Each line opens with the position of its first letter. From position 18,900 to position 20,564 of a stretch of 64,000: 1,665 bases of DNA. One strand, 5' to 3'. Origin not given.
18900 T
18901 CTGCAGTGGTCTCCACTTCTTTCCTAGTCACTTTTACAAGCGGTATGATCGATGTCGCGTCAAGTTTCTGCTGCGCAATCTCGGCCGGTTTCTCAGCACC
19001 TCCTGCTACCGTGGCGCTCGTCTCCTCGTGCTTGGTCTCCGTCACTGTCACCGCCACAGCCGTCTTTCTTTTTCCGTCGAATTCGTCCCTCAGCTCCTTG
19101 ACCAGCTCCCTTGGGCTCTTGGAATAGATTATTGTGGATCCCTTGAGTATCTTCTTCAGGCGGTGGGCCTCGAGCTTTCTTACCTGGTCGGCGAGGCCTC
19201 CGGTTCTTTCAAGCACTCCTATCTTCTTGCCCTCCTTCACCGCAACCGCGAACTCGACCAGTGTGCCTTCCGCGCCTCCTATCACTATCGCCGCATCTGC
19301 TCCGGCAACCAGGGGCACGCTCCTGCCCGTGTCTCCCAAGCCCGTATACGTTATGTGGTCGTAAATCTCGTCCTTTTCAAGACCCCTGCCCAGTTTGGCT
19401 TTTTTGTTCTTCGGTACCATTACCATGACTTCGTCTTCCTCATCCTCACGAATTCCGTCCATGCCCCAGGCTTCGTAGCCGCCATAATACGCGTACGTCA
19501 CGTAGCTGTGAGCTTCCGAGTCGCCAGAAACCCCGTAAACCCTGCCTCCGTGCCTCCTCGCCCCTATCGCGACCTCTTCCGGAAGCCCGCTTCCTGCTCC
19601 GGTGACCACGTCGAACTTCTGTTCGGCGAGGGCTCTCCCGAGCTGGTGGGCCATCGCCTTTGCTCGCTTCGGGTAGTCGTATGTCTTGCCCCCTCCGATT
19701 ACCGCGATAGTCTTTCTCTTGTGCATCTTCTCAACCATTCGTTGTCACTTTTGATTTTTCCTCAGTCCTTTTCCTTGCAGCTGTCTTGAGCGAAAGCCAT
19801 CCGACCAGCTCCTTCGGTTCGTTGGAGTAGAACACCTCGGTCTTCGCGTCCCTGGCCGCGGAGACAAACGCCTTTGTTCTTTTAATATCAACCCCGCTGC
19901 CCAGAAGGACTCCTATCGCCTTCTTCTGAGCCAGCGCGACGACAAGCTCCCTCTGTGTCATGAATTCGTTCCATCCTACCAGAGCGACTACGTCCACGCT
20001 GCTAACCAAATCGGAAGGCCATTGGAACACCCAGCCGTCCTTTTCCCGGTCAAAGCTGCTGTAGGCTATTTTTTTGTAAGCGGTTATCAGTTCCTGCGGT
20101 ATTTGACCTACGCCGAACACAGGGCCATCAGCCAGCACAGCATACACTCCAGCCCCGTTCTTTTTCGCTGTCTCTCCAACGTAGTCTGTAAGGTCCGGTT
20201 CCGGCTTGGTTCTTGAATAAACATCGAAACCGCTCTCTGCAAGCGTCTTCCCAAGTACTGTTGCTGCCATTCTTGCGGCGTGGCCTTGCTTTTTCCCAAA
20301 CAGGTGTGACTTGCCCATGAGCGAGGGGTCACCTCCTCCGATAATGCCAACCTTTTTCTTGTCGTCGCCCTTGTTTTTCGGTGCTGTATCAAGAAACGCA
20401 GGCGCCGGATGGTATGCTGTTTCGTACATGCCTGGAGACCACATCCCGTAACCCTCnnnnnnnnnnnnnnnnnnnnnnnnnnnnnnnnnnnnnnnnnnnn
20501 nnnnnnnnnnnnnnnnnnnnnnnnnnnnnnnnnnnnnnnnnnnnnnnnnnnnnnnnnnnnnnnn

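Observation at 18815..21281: Intact stand-alone LOG domain next to a degenerate LOG domain fused to a PRTase paralog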

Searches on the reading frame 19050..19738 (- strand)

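Call 74: find_related_loci(query=A10, collection=genome_contigs, flank=6000)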
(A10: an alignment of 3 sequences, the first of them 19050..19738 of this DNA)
Query A10 (229 aa) in genome_contigs; peptide patterns used: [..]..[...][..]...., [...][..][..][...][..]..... (x = any residue, [..] = any of these).
598 stretches matched a pattern (row limit reached: there are more); 99 encode a relative of the query (tblastn E <= 1e-3); the best 80 are kept; 80 distinct loci.
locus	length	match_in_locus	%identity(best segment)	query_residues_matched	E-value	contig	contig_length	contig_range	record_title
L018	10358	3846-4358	38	7-219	9e-29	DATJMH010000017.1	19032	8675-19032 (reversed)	MAG TPA_asm: Candidatus Saccharimonadales bacterium isolate SMAG_U14830 k141_751455, whole genome shotgun sequence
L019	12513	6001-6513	39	9-221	6e-27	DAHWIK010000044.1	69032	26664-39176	MAG TPA_asm: Candidatus Micrarchaeota archaeon isolate clean1294 k141_252478, whole genome shotgun sequence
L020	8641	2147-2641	37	10-216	3e-26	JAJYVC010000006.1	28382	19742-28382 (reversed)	MAG: Candidatus Micrarchaeota archaeon isolate FK1.bin66 NODE_1565_length_28382_cov_1.748469, whole genome shotgun seque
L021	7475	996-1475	33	23-220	9e-26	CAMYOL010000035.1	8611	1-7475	MAG: uncultured Ectothiorhodospiraceae bacterium isolate ES_Gamma_064 genome assembly, contig: scaffold_2493, whole geno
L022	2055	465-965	35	16-220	7e-26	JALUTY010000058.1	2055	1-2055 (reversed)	MAG: bacterium isolate 128-326_maxbin2_scaf2bin.054 128-326_scaffold_37484_c1, whole genome shotgun sequence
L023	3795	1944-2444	35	16-220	6e-26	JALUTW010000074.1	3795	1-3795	MAG: Chromatiales bacterium isolate 128-326_maxbin2_scaf2bin.045 128-326_scaffold_15022_c1, whole genome shotgun sequenc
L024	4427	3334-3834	35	16-220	5e-26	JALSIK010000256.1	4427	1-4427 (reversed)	MAG: Chromatiales bacterium isolate 354-166_metabat2_scaf2bin.031 354-166_scaffold_3679_c1, whole genome shotgun sequenc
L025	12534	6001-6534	32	8-224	1e-25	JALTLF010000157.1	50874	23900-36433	MAG: Chromatiales bacterium isolate S139_maxbin2_scaf2bin.311 S139_NODE_330_length_50874_cov_59.274361, whole genome sho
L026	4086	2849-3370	32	8-220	1e-25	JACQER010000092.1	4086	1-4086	MAG: Gammaproteobacteria bacterium isolate NC_groundwater_1026_Pr1_S-0.65um_62_16 Montesol18_Sp65_coassembly_scaffold_68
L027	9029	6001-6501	33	16-220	6e-25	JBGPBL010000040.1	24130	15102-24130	MAG: Sulfurifustaceae bacterium isolate OBJ_0618_130150_106 k141_3619883_length_24130_cov_12.0246, whole genome shotgun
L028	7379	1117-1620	33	10-216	5e-25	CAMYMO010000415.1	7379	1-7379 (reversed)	MAG: uncultured Ectothiorhodospiraceae bacterium isolate ES_Gamma_063 genome assembly, contig: NODE_6775_length_7379_cov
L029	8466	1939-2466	36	5-214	1e-24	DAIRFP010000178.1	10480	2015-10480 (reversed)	MAG TPA_asm: Thermodesulfobacteriota bacterium isolate CTOTU25984 NODE_1740_length_10480_cov_6.625324, whole genome shot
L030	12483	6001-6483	34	24-223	3e-24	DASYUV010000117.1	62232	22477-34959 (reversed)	MAG TPA_asm: Candidatus Binatia bacterium isolate SMAG_U4604 k141_1268991, whole genome shotgun sequence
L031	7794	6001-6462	35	25-216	4e-24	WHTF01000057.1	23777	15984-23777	MAG: Deltaproteobacteria bacterium isolate Dino_bin29 NODE_57_length_23777_cov_161.724939, whole genome shotgun sequence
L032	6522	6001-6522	33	8-220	8e-24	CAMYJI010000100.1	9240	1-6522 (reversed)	MAG: uncultured Ectothiorhodospiraceae bacterium isolate ES_Gamma_053 genome assembly, contig: scaffold_6392, whole geno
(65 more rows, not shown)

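Call 78: search_protein_families(library=pfam, proteins=[L018:2191-3300:-, L019:5232-5918:+, L019:6762-7244:-, L020:816-1592:+], max_evalue=0.01)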
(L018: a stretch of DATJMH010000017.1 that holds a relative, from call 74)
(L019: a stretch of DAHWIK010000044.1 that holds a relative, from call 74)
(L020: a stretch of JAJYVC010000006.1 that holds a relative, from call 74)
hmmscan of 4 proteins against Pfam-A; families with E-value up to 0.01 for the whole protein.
L018:2191-3300:- (370 aa): 1 family
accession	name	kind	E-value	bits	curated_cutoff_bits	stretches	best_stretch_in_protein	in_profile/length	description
PF00156.33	Pribosyltran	-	0.0074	16.1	26.3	0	177-269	7-98/158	Phosphoribosyl transferase domain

L019:5232-5918:+ (229 aa): 4 families
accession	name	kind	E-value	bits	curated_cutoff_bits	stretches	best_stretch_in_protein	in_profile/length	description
PF00834.25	Ribul_P_3_epim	-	3.2e-71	239.3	21.1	1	17-213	2-198/198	Ribulose-phosphate 3 epimerase family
PF00215.30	OMPdecase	-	0.0047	17.3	27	0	86-224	69-220/221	Orotidine 5'-phosphate decarboxylase / HUMPS family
PF00977.27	His_biosynth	-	0.0059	16.5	23.6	0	182-222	74-115/228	Histidine biosynthesis protein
PF02879.22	PGM_PMM_II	-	0.0093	16.9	29.3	0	104-132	64-94/103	Phosphoglucomutase/phosphomannomutase, alpha/beta/alpha domain II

L019:6762-7244:- (161 aa): 1 family
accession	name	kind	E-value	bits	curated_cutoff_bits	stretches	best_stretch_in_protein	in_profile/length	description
PF02675.21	AdoMet_dc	-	1.5e-31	109.3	25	1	51-158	1-106/107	S-adenosylmethionine decarboxylase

L020:816-1592:+ (259 aa): 1 family
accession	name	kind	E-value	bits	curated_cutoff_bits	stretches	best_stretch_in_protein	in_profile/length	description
PF00834.25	Ribul_P_3_epim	-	5.1e-68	228.8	21.1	1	41-237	2-198/198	Ribulose-phosphate 3 epimerase family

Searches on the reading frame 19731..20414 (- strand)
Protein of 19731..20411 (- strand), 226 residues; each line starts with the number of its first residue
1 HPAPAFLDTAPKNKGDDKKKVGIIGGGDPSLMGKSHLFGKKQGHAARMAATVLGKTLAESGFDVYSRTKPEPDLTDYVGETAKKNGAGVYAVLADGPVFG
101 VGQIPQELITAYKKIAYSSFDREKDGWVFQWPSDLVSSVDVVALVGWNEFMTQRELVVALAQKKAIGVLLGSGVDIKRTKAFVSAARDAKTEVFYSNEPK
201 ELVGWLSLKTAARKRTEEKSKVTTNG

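Call 32: search_protein_families(library=pfam, proteins=[window:19731-20411:-], max_evalue=1)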
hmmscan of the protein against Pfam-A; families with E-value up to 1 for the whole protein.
window:19731-20411:- (226 aa): 1 family
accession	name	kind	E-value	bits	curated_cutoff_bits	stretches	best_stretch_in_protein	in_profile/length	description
PF18306.6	LDcluster4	-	0.0057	16.7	26.3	1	136-203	91-151/151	SLOG cluster4 family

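Call 54: predict_structure(alignment_id=A7)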
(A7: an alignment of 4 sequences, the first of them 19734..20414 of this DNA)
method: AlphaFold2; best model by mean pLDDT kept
length: 227 residues; sequences in the alignment: 4
mean_pLDDT: 69.6   pTM: 0.71
mean pLDDT of the five models: 69.6, 69.6, 68.4, 67.3, 67.0
residues with pLDDT >= 90: 50; 70-90: 85; 50-70: 32; < 50: 60
segments of 3 or more residues with pLDDT < 50: 1-16, 34-39, 96-132
pLDDT, mean of each block of 10 residues (from residue 1): 36 52 83 48 84 95 82 81 85 49 36 30 31 69 88 80 90 86 73 90 96 77 58
secondary structure, 60 per line:
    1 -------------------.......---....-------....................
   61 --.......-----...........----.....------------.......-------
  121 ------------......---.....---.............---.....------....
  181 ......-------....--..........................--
elements in order: E20-26 H30-33 H41-60 E63-69 H75-85 E90-94 H107-113 H133-138 E142-146 H150-162 E166-170 H177-186 E194-197 H200-225

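Call 57: fold_search(model_id=the predicted structure, library=pdb)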
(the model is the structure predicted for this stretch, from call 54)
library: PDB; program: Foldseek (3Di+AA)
matches with E <= 10: 1642; with E <= 0.001: 20
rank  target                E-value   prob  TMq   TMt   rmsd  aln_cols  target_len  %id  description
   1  2iz5_D                1.1e-06  1.00  0.55  0.76   7.6       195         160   19  FUNCTION AND STRUCTURE OF THE MOLYBDENUM COFACTOR CARRIER PROTEIN MCP FROM CHLAMYDOMONAS REINHARDTII (released 2006-07-26)
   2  2iz5_C                1.7e-06  1.00  0.55  0.77   6.4       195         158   18  FUNCTION AND STRUCTURE OF THE MOLYBDENUM COFACTOR CARRIER PROTEIN MCP FROM CHLAMYDOMONAS REINHARDTII (released 2006-07-26)
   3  2iz7_B                2.9e-06  1.00  0.55  0.75   5.2       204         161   20  structure of Moco Carrier Protein from Chlamydomonas reinhardtii (released 2006-07-27)
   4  2iz5_B                3.6e-06  1.00  0.54  0.74   4.0       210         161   17  FUNCTION AND STRUCTURE OF THE MOLYBDENUM COFACTOR CARRIER PROTEIN MCP FROM CHLAMYDOMONAS REINHARDTII (released 2006-07-26)
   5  2iz5_A                7.3e-06  1.00  0.53  0.74   5.2       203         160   19  FUNCTION AND STRUCTURE OF THE MOLYBDENUM COFACTOR CARRIER PROTEIN MCP FROM CHLAMYDOMONAS REINHARDTII (released 2006-07-26)
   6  2iz7_A                1.6e-05  1.00  0.55  0.76   6.7       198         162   20  structure of Moco Carrier Protein from Chlamydomonas reinhardtii (released 2006-07-27)
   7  1rcu_A                6.1e-05  1.00  0.55  0.72   5.6       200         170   20  X-RAY STRUCTURE OF TM1055 NORTHEAST STRUCTURAL GENOMICS CONSORTIUM TARGET VT76 (released 2003-12-02)
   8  2a33_B                8.7e-05  1.00  0.47  0.60   6.6       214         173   18  X-Ray Structure of a Lysine Decarboxylase-Like Protein from Arabidopsis Thaliana Gene AT2G37210 (released 2005-07-19)
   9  1t35_E                1.1e-04  1.00  0.53  0.64   9.4       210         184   16  CRYSTAL STRUCTURE OF A HYPOTHETICAL PROTEIN YVDD- A PUTATIVE LYSINE DECARBOXYLASE (released 2004-05-04)
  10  1t35_A                1.6e-04  1.00  0.52  0.64  10.3       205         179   16  CRYSTAL STRUCTURE OF A HYPOTHETICAL PROTEIN YVDD- A PUTATIVE LYSINE DECARBOXYLASE (released 2004-05-04)
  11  5its_B                1.9e-04  1.00  0.51  0.59   9.7       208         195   14  Crystal structure of LOG from Corynebacterium glutamicum (released 2016-08-24)
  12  2a33_A                4.0e-04  1.00  0.51  0.64   5.9       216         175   16  X-Ray Structure of a Lysine Decarboxylase-Like Protein from Arabidopsis Thaliana Gene AT2G37210 (released 2005-07-19)
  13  5its_C                4.0e-04  1.00  0.52  0.62   9.2       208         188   13  Crystal structure of LOG from Corynebacterium glutamicum (released 2016-08-24)
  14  5mll_B                4.0e-04  1.00  0.50  0.52  10.3       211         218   14  Structure of HpDprA at 1.9 Angstroms resolution (released 2017-12-20)
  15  5its_A                4.2e-04  1.00  0.53  0.64   9.5       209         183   13  Crystal structure of LOG from Corynebacterium glutamicum (released 2016-08-24)
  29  7uxs_A                1.8e-03  0.99  0.38  0.43   9.3       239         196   12  Crystal structure of the BcThsA SLOG domain in complex with 3'cADPR (released 2022-09-07)
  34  7uxs_B                4.5e-03  0.97  0.38  0.43   9.4       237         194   12  Crystal structure of the BcThsA SLOG domain in complex with 3'cADPR (released 2022-09-07)
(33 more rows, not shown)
